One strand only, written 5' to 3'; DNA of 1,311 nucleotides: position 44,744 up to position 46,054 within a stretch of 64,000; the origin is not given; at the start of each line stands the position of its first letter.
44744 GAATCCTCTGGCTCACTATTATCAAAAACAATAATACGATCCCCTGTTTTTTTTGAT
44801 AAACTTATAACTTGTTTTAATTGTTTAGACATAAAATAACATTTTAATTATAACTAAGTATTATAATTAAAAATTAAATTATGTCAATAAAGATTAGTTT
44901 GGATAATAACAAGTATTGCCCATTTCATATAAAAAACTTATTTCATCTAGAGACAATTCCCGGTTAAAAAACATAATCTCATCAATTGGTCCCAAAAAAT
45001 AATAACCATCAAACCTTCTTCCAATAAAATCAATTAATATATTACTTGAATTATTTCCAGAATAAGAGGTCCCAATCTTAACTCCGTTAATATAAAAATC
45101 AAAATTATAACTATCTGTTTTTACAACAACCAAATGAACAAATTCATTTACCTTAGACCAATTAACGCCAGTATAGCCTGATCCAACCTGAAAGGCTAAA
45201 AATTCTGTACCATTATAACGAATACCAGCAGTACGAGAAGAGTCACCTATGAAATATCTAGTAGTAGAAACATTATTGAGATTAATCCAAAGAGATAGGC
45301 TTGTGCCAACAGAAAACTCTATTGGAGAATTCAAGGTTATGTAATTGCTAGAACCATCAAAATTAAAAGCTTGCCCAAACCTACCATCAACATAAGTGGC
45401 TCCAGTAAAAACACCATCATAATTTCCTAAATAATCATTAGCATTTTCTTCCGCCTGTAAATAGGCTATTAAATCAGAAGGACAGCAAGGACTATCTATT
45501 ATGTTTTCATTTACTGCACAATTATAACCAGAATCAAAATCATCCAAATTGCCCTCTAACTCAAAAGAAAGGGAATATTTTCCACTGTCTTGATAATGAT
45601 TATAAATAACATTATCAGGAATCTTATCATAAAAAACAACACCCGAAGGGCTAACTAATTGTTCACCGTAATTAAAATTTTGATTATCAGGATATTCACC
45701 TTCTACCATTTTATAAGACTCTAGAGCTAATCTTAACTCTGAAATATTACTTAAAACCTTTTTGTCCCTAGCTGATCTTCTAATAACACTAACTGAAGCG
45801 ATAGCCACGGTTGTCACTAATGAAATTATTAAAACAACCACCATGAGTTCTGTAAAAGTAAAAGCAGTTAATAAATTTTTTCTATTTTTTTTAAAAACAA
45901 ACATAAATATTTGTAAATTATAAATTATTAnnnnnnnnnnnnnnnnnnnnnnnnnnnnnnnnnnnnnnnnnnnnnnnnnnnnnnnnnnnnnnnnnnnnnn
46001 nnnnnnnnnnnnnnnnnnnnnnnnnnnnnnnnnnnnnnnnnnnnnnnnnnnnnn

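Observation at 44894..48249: Three tandem paralogous prepilin-LamG genes inserted between fusA and tuf in the str operon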

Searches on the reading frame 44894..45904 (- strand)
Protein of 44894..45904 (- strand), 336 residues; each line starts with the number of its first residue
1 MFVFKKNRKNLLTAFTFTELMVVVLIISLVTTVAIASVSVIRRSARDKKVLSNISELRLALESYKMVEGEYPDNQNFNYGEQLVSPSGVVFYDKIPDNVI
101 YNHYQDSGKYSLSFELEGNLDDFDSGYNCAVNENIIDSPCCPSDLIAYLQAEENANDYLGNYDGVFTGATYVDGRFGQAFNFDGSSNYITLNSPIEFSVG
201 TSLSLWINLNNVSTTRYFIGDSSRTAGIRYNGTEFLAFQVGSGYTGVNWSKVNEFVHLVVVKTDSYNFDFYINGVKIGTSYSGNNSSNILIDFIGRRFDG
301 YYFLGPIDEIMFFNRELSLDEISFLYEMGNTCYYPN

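Call 3: search_protein_families(library=pfam, proteins=[window:44894-45904:-], max_evalue=1)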
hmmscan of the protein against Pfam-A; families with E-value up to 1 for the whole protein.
window:44894-45904:- (336 aa): 4 families
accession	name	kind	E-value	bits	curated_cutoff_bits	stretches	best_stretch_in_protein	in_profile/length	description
PF13385.13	Laminin_G_3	-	1.3e-18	68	27.6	1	183-323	1-151/151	Concanavalin A-like lectin/glucanases superfamily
PF05923.17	APC_r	-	0.037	14.3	19.9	1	183-204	1-22/24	APC repeat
PF22027.1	NS3_helicase_C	-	0.17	12.4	28.5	1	155-178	36-59/141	NS3 RNA helicase, C-terminal helical domain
PF07963.17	N_methyl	-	0.33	11.1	21.2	1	14-34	6-26/27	Prokaryotic N-terminal methylation motif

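Call 4: search_protein_families(library=ncbifam, proteins=[window:44894-45904:-], max_evalue=1)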
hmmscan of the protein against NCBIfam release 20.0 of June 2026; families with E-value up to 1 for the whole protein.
window:44894-45904:- (336 aa): 10 families
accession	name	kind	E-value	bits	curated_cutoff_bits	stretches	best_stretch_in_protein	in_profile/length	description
TIGR01710.1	typeII_sec_gspG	equivalog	5.3e-08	33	88.85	1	14-76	2-64/134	type II secretion system major pseudopilin GspG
NF040999.1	pilin_ComGC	equivalog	0.0008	19.5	75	1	13-81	2-70/84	competence type IV pilus major pilin ComGC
NF007862.0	PRK10574.1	equivalog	0.0039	17.3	138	1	14-70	6-62/145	prepilin peptidase-dependent pilin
TIGR01708.2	typeII_sec_gspH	equivalog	0.004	17.2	80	1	15-40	4-29/169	type II secretion system minor pseudopilin GspH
NF041775.1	typeIV_PilA_Myxo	equivalog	0.015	15.2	400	1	13-53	11-51/214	type IV pilin protein PilA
NF041013.1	T4P_ComGE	equivalog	0.023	14.8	49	1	13-49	4-41/83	competence type IV pilus minor pilin ComGE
NF001269.0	PRK00228.2-1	equivalog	0.043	13.6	278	1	183-284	47-144/201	YqgE/AlgH family protein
NF040982.1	ComGD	equivalog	0.12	12.7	70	1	13-56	2-45/139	competence type IV pilus minor pilin ComGD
TIGR02532.1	IV_pilin_GFxxxE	domain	0.15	12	16.3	1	15-35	4-24/24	prepilin-type N-terminal cleavage/methylation domain-containing protein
TIGR02596.1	TIGR02596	subfamily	0.16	12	70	1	15-44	1-30/196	Verru_Chthon cassette protein D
